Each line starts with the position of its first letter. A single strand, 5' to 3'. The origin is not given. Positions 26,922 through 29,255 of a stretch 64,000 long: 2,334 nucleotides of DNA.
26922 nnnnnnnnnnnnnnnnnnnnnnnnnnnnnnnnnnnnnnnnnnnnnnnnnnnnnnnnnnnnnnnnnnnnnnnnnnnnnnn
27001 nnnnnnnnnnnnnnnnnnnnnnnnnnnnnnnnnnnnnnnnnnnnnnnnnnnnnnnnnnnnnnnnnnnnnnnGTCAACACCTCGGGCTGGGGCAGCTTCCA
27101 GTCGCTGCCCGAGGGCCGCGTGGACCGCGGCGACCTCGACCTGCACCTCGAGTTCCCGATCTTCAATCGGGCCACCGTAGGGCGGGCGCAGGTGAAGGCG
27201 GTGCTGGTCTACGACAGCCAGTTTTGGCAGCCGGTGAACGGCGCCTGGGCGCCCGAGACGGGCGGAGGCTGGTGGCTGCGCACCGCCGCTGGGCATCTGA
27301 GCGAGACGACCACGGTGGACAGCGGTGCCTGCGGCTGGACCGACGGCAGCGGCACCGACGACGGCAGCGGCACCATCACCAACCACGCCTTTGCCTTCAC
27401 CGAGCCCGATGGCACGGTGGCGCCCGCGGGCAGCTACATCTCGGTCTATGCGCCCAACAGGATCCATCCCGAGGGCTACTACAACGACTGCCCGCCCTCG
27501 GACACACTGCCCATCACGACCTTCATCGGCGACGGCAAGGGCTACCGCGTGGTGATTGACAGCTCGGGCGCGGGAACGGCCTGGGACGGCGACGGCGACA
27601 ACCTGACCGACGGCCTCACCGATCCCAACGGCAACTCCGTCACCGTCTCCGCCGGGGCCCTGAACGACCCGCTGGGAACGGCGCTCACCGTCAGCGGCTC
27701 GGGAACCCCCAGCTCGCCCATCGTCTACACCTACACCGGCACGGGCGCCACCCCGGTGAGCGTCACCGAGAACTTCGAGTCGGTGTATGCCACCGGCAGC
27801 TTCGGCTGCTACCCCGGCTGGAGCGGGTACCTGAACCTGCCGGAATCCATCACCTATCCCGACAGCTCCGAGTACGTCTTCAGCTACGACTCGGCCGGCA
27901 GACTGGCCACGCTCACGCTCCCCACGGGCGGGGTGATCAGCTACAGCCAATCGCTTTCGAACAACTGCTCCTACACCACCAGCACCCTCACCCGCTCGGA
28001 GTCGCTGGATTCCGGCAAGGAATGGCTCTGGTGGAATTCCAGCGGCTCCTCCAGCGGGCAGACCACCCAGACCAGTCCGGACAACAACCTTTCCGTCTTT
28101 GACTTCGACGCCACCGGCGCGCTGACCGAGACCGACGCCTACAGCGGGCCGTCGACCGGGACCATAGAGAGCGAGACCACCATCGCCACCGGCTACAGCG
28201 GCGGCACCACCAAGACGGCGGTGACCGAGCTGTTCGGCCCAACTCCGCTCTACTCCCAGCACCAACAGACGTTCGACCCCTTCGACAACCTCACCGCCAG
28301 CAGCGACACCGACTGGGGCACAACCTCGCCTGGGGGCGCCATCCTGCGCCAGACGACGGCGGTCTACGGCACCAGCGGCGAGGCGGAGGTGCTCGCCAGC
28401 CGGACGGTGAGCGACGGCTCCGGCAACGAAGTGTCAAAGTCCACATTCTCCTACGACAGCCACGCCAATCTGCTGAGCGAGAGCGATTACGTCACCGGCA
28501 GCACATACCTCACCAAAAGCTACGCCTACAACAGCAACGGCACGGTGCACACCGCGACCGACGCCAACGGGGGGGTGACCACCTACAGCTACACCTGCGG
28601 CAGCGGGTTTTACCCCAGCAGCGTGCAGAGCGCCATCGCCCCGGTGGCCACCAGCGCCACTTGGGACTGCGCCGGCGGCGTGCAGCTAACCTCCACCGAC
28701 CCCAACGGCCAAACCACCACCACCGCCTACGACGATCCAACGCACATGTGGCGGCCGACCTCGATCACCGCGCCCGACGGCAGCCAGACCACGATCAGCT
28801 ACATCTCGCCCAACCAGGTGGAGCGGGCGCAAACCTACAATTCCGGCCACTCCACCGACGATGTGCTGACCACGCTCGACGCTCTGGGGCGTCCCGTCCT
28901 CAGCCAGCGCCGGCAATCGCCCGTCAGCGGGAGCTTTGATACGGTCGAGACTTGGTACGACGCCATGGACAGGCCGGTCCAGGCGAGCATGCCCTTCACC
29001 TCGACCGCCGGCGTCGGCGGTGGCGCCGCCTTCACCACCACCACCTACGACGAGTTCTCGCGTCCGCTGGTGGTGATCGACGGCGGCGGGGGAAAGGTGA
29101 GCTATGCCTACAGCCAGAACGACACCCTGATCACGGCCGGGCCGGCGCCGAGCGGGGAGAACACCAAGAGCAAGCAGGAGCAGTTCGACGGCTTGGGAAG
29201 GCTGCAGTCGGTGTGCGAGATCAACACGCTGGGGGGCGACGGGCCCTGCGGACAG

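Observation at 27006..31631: Sec-leader RHS/YD toxin with no recognisable dedicated secretion partner in 64 kb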

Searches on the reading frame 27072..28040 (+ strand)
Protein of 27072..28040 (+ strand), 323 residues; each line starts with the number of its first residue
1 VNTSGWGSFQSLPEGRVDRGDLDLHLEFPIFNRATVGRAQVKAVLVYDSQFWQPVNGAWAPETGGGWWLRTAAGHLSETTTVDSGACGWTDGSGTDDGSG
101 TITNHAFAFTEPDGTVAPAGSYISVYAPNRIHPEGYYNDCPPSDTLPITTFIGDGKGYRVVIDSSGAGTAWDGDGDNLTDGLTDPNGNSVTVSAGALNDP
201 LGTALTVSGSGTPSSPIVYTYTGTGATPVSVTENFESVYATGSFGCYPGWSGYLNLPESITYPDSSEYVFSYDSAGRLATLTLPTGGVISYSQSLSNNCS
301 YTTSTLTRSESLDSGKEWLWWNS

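Call 40: find_homologous_proteins(query=window:27072-27953:+, max_evalue=0.001)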
Query seq(294 aa) (294 aa): 5 proteins with E <= 0.001 among 7166 candidates.
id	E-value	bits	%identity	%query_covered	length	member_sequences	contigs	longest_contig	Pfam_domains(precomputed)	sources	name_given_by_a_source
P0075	6.2e-94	333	58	92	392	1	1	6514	PF05593.20,PF25023.2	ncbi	ncbi:MAG: RHS repeat domain-containing protein [Terriglobales bacterium]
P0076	2.3e-75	272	55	87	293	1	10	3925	-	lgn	-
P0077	3.0e-67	245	51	84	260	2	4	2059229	-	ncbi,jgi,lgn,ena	-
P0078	5.2e-9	54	37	62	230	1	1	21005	-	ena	-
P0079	6.3e-9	54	32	94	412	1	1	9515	-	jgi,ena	jgi:hypothetical protein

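Call 52: find_homologous_proteins(query=A3, max_evalue=0.001)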
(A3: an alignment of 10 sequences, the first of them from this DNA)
Query A3 (10 sequences) (323 aa, profile of the alignment): 170 proteins with E <= 0.001 among 8000 candidates; the best 120 are listed.
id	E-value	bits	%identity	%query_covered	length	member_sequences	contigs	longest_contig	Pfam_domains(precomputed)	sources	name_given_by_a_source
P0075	2.4e-128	446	57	92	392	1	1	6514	PF05593.20,PF25023.2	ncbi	ncbi:MAG: RHS repeat domain-containing protein [Terriglobales bacterium]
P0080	1.4e-103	364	52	91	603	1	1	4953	PF05593.20,PF25023.2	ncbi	ncbi:MAG: hypothetical protein ACRD1L_05525, partial [Terriglobales bacterium]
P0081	3.2e-101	357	52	90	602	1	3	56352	-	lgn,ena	-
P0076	5.9e-101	356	55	80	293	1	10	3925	-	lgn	-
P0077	5.2e-95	336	50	78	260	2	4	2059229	-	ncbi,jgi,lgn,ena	-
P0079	7.0e-92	326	32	89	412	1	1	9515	-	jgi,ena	jgi:hypothetical protein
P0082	1.0e-85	306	45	98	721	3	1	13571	PF05593.20,PF25023.2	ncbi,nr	ncbi:MAG TPA: hypothetical protein VMV31_01330, partial [Terriglobales bacterium]|nr:hypothetical pr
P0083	1.0e-62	230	32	89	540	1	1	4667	-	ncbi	-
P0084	5.9e-62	228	32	94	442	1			-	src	-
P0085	1.9e-61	226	29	92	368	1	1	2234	-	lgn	-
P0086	1.6e-60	223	34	94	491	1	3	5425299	-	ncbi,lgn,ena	ncbi:MAG: hypothetical protein WB780_08005 [Candidatus Acidiferrales bacterium]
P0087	3.2e-60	222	29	86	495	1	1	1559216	-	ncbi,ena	-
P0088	5.1e-60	221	32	98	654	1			-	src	-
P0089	1.4e-59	220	30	89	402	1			-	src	-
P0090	6.4e-58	214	28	91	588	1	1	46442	-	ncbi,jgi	jgi:hypothetical protein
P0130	3.9e-45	172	30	94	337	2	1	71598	-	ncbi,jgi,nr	ncbi:MAG TPA: hypothetical protein VJ999_00785 [Candidatus Sulfotelmatobacter sp.]|nr:hypothetical p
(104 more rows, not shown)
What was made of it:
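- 27072..27995 (+): Conserved family-specific RHS N-terminal region (aa 23 to about 330). It is all-beta and contains DLHLEFP, CGW, FGC and the first YD repeat. A profile search found 170 or more proteins (call 52).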

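Call 53: find_encoding_contigs(protein=P0077, flank=10000, max_places=2)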
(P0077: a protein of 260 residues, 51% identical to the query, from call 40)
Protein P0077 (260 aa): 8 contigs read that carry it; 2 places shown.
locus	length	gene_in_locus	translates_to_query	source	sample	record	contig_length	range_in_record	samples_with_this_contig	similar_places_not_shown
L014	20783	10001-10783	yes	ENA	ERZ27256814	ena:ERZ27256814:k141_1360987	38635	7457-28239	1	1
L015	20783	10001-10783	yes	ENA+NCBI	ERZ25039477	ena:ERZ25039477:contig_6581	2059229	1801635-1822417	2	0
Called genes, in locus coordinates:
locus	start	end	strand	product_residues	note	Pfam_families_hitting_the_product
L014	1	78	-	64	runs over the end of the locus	PF07927:HicA_toxin (weak)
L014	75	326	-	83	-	PF08972:DUF1902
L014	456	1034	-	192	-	-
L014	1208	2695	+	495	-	PF01011:PQQ (faint), PF13360:PQQ_2, PF13570:Beta-prop_ACSF4 (faint)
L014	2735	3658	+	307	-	PF00582:Usp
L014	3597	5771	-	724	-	PF02629:CoA_binding, PF13380:CoA_binding_2, PF13607:Succ_CoA_lig, PF19045:Ligase_CoA_2, PF13549:ATP-grasp_5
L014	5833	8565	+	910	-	PF00246:Peptidase_M14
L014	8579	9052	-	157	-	PF07883:Cupin_2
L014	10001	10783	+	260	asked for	-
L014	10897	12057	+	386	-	PF14294:DUF4372, PF01609:DDE_Tnp_1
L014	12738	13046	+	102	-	-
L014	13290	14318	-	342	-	PF08100:Dimerisation, PF13489:Methyltransf_23, PF00891:Methyltransf_2, PF05175:MTS (weak), PF13847:Methyltransf_31 (weak), PF08242:Methyltransf_12, PF13649:Methyltransf_25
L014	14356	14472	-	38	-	-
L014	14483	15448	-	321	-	PF00480:ROK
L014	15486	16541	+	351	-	PF06379:RhaT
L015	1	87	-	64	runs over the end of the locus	PF07927:HicA_toxin (weak)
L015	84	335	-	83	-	PF08972:DUF1902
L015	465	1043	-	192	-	-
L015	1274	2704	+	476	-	PF01011:PQQ (faint), PF13360:PQQ_2, PF13570:Beta-prop_ACSF4 (faint)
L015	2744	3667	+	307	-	PF00582:Usp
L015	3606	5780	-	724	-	PF02629:CoA_binding, PF13380:CoA_binding_2, PF13607:Succ_CoA_lig, PF19045:Ligase_CoA_2, PF13549:ATP-grasp_5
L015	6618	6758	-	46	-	-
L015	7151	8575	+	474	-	-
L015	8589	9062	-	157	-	PF07883:Cupin_2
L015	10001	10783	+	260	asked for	-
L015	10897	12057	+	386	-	PF14294:DUF4372, PF01609:DDE_Tnp_1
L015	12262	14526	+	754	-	PF05593:RHS_repeat (weak), PF25023:TEN_YD-shell (weak)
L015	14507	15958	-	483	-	PF14706:Tnp_DNA_bind, PF01609:DDE_Tnp_1 (weak), PF02281:Dimer_Tnp_Tn5 (weak)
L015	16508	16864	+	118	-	-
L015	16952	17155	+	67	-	PF05532:CsbD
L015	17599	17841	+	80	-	-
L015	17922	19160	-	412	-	PF00389:2-Hacid_dh, PF02826:2-Hacid_dh_C, PF03446:NAD_binding_2 (weak), PF22629:ACT_AHAS_ss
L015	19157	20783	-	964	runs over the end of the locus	PF01565:FAD_binding_4, PF02913:FAD-oxidase_C, PF13183:Fer4_8, PF13534:Fer4_17, PF02754:CCG (faint)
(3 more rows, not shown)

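Call 54: find_encoding_contigs(protein=P0086, flank=10000, max_places=1)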
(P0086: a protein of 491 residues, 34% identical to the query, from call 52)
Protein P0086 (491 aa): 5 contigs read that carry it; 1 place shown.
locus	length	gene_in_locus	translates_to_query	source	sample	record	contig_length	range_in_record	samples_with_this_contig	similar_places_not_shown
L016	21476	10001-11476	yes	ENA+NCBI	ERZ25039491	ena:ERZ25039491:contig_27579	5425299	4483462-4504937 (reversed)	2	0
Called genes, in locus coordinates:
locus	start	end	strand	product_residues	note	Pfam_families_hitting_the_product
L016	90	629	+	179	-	-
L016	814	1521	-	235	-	-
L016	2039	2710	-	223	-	PF00027:cNMP_binding, PF13545:HTH_Crp_2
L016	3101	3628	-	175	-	PF00578:AhpC-TSA, PF08534:Redoxin, PF13098:Thioredoxin_2, PF00085:Thioredoxin, PF13905:Thioredoxin_8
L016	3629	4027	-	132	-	-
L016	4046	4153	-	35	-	-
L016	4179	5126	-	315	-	-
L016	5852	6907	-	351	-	PF01548:DEDD_Tnp_IS110, PF02371:Transposase_20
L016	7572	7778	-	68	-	-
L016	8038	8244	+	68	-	-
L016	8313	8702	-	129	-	PF12844:HTH_19 (weak), PF13560:HTH_31, PF01381:HTH_3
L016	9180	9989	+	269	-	-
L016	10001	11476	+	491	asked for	-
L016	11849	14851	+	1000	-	PF05593:RHS_repeat (faint), PF25023:TEN_YD-shell (faint)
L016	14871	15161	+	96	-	-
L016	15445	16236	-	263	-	-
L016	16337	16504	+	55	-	-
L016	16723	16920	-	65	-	-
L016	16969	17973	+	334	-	PF01522:Polysacc_deac_1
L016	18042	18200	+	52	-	-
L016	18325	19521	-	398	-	PF02899:Phage_int_SAM_1 (faint), PF00589:Phage_integrase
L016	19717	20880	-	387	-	PF00589:Phage_integrase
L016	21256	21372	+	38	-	-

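Call 55: find_encoding_contigs(protein=P0087, flank=10000, max_places=1)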
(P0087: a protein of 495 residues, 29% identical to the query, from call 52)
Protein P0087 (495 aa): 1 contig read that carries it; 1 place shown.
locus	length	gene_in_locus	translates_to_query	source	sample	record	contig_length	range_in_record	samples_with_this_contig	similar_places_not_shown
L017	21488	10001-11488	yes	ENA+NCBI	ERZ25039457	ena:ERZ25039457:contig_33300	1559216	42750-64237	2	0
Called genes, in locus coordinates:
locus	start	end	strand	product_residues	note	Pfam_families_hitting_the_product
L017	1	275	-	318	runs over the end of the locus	PF08279:HTH_11, PF03099:BPL_LplA_LipB, PF16917:BPL_LplA_LipB_2 (weak), PF02237:BPL_C (faint)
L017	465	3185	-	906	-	PF00133:tRNA-synt_1, PF09334:tRNA-synt_1g, PF13603:tRNA-synt_1_2 (weak), PF09334:tRNA-synt_1g, PF08264:Anticodon_1, PF10458:Val_tRNA-synt_C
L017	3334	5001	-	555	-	PF00072:Response_reg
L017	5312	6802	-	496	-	PF13512:TPR_18 (faint), PF13525:YfiO, PF13174:TPR_6 (faint)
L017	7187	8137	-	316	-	PF00092:VWA (weak)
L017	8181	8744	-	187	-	PF27226:AF_1845 (faint)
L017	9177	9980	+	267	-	-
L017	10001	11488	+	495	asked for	-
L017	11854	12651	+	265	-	PF05593:RHS_repeat (faint), PF25023:TEN_YD-shell, PF20041:DUF6443 (weak)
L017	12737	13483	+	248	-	-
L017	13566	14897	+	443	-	PF25023:TEN_YD-shell (weak)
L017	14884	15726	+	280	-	-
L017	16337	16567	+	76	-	PF00578:AhpC-TSA (weak)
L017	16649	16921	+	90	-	PF00578:AhpC-TSA, PF08534:Redoxin (weak)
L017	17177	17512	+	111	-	PF07238:PilZ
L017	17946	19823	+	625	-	PF00654:Voltage_CLC, PF00571:CBS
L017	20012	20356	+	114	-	-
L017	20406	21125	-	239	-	PF03793:PASTA (weak)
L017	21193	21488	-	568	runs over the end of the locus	PF19289:PmbA_TldD_3rd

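Call 59: search_protein_families(library=pfam, proteins=[L016:9180-9986:+, L017:9177-9977:+, L016:10001-11473:+], max_evalue=1)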
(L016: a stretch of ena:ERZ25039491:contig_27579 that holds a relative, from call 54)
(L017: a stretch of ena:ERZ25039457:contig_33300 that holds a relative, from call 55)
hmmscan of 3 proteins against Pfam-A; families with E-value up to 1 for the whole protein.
L016:9180-9986:+ (269 aa): 0 families

L017:9177-9977:+ (267 aa): 0 families

L016:10001-11473:+ (491 aa): 2 families
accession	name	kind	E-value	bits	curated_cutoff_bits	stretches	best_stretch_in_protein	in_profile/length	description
PF08997.15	UCR_6-4kD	-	0.0098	16.3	24.5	1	93-123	21-51/55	Ubiquinol-cytochrome C reductase complex, 6.4kD protein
PF05593.20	RHS_repeat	-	0.045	14.6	22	1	314-335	2-23/38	RHS Repeat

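Call 66: search_protein_families(library=ncbifam, proteins=[window:27072-28040:+], max_evalue=1)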
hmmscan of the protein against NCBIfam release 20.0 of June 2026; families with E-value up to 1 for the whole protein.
window:27072-28040:+ (323 aa): 1 family
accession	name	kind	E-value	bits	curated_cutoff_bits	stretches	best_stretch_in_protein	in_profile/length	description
TIGR01643.1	YD_repeat_2x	repeat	0.069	13.7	15.8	0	262-288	12-38/42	YD repeat-containing protein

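Call 83: find_encoding_contigs(protein=P0130, flank=8000, max_places=1)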
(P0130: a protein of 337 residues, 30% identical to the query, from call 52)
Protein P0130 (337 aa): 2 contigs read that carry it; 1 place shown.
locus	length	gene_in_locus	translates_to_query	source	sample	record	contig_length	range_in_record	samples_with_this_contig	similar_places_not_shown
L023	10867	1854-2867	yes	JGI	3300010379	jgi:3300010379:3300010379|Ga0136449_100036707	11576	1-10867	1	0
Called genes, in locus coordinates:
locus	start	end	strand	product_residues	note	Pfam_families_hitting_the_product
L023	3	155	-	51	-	?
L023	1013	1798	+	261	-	-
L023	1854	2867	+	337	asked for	-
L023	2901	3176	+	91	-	PF01527:HTH_Tnp_1, PF13384:HTH_23 (weak)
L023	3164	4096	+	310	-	PF13276:HTH_21, PF00665:rve, PF13683:rve_3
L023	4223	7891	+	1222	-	PF05593:RHS_repeat (faint), PF25023:TEN_YD-shell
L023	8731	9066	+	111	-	-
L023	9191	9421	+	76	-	-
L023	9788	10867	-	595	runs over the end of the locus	?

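Call 95: search_solved_structures(query=A7, max_evalue=10)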
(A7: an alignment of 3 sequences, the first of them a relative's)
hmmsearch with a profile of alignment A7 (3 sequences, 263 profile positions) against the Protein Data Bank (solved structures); distinct sequences matched with E-value up to 10: 1.
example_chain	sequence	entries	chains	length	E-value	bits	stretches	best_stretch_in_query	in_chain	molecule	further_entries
3liu_A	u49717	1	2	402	0.65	12.5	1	13-77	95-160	Putative cell adhesion protein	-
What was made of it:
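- Tried and rejected: The remote partner subfamily gave nothing either (calls 59, 95).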

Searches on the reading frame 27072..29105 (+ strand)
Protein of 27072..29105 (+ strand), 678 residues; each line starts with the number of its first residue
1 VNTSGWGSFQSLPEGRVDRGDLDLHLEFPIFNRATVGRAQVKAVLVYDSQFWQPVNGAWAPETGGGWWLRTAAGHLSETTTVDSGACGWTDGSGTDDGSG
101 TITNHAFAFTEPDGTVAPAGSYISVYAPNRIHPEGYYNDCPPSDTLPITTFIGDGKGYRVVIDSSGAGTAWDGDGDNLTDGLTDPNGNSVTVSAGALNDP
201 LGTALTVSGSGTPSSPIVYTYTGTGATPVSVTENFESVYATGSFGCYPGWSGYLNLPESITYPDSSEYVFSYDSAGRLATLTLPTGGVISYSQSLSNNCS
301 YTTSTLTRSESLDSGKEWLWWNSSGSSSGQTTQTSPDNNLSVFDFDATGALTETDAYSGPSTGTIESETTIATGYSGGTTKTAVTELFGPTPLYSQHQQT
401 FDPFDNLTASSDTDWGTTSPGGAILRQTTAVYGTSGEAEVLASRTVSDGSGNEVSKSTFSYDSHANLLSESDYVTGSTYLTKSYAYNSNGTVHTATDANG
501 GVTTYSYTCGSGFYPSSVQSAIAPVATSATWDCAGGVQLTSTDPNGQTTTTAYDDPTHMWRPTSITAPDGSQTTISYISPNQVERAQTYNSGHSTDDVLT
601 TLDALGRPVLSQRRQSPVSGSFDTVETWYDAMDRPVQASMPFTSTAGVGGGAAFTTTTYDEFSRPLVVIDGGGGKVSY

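Call 69: predict_structure(alignment_id=A5)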
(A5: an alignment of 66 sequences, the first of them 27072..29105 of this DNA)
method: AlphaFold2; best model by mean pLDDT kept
length: 678 residues; sequences in the alignment: 66
mean_pLDDT: 78.8   pTM: 0.66
mean pLDDT of the five models: 78.8, 78.4, 78.0, 76.5, 74.4
residues with pLDDT >= 90: 179; 70-90: 305; 50-70: 170; < 50: 24
segments of 3 or more residues with pLDDT < 50: 1-7, 648-652, 676-678
pLDDT, mean of each block of 10 residues (from residue 1): 44 68 88 72 89 85 88 89 74 65 93 86 79 62 87 83 94 82 75 84 90 96 86 97 79 96 96 94 91 73 75 77 75 87 82 81 73 59 76 79 84 71 86 83 94 95 91 87 91 91 86 79 75 77 87 69 83 77 67 59 65 64 68 60 48 58 57 51
secondary structure, 60 per line:
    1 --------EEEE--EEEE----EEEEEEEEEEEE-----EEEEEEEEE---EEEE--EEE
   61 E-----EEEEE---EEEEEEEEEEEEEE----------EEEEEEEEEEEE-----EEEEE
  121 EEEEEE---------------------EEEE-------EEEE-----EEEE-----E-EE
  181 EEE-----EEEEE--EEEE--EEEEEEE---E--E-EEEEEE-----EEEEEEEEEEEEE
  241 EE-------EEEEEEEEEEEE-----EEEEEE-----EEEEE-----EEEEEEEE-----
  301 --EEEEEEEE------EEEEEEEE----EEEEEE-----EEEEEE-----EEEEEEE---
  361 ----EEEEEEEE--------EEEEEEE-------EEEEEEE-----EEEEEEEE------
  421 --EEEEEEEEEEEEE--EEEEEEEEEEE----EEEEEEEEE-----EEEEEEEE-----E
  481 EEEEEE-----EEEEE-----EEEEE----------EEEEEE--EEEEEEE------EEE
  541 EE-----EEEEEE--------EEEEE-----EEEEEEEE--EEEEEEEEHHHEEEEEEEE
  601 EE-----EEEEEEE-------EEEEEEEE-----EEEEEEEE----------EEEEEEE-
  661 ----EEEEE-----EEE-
elements in order: E9-12 E15-18 E23-34 E40-48 E52-55 E58-61 E67-71 E75-88 E99-110 E116-126 E148-151 E159-162 E168-171 E179-183 E189-193 E196-199 E202-208 E217-222 E228-242 E250-261 E267-272 E278-282 E288-295 E303-310 E317-324 E329-334 E340-345 E351-357 E365-372 E381-387 E395-401 E407-414 E423-435 E438-448 E453-461 E467-474 E480-486 E492-496 E502-506 E517-522 E525-531 E538-542 E548-553 E562-566 E572-579 E582-589 E593-602 E608-614 E622-629 E635-642 E653-659 E665-669 E675-677
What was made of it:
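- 27072..27995 (+): The AF2 model is all-beta with pLDDT 78.8 (call 69).
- The RHS N-terminal ~285 aa model as further beta-hairpins, with no separate globular plug domain (call 69).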

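Call 73: fold_search(model_id=the predicted structure, library=pdb)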
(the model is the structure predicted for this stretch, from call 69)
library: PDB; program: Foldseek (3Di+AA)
matches with E <= 10: 521; with E <= 0.001: 66
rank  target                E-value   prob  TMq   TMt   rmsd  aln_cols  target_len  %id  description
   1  8qja_D                2.4e-18  1.00  0.26  0.19  23.4       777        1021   14  T6SS-linked Rhs repeat protein - Advenella mimigardefordensis VgrG-Rhs core (released 2024-09-25)
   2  8qjc                  6.6e-18  1.00  0.24  0.17  28.8       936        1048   11  T6SS-linked Rhs repeat protein - Salmonella bongori Rhs-core domain with toxin domain (released 2024-09-25)
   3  8qjd_B                2.6e-17  1.00  0.26  0.18  29.4       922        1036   12  T6SS-linked Rhs repeat protein - Salmonella bongori Rhs-core domain (released 2024-09-25)
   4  7q97_A                3.8e-17  1.00  0.24  0.17  29.2       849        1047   11  Structure of the bacterial type VI secretion system effector RhsA. (released 2021-12-22)
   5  8qja_C                4.8e-17  1.00  0.30  0.21  23.6       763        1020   14  T6SS-linked Rhs repeat protein - Advenella mimigardefordensis VgrG-Rhs core (released 2024-09-25)
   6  8qjb_A                8.2e-17  1.00  0.23  0.16  26.3       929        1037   12  T6SS-linked Rhs repeat protein - Salmonella bongori Rhs-core domain extended N-terminus (released 2024-09-25)
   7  8qja_A                1.1e-16  1.00  0.24  0.17  24.0       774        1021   13  T6SS-linked Rhs repeat protein - Advenella mimigardefordensis VgrG-Rhs core (released 2024-09-25)
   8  8qja_B                1.8e-16  1.00  0.27  0.19  23.8       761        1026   13  T6SS-linked Rhs repeat protein - Advenella mimigardefordensis VgrG-Rhs core (released 2024-09-25)
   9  8cp6_B                6.0e-16  1.00  0.30  0.20  27.8       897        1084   14  Type six secretion system exported effector 5 (Tse5) (released 2023-12-06)
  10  7pq5                  9.8e-16  1.00  0.24  0.17  25.4       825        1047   13  Photorhabdus laumondii T6SS-associated Rhs protein carrying the Tre23 toxin domain (released 2021-12-01)
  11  8h8b                  9.8e-15  1.00  0.18  0.13  29.6       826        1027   11  Type VI secretion system effector RhsP in its pre-autoproteolysis and monomeric form (released 2023-01-18)
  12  8fia_A                1.2e-14  1.00  0.23  0.12  25.5       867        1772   11  The structure of fly Teneurin self assembly (released 2023-05-03)
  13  9ifo_A                1.3e-14  1.00  0.21  0.12  27.2       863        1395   14  Structure of Teneurin-Like Protein (TLP) (released 2026-03-11)
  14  8uy4_A                1.5e-14  1.00  0.23  0.13  24.0       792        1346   11  Acinetobacter baumannii Tse15 Rhs effector (released 2024-10-09)
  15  8r51_A                3.2e-14  1.00  0.20  0.10  26.4       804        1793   13  Mouse teneurin-3 non-compact subunit - A1B1 isoform (released 2024-05-08)
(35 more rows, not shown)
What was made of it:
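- Closest known: T6SS Rhs effectors with an upstream Eag chaperone, and Tc toxin TcB-TcC cocoons. Same: The same cage fold (call 73) and the same self-cleaving core.
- The RHS shell is structurally closest to T6SS Rhs cages (call 73).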
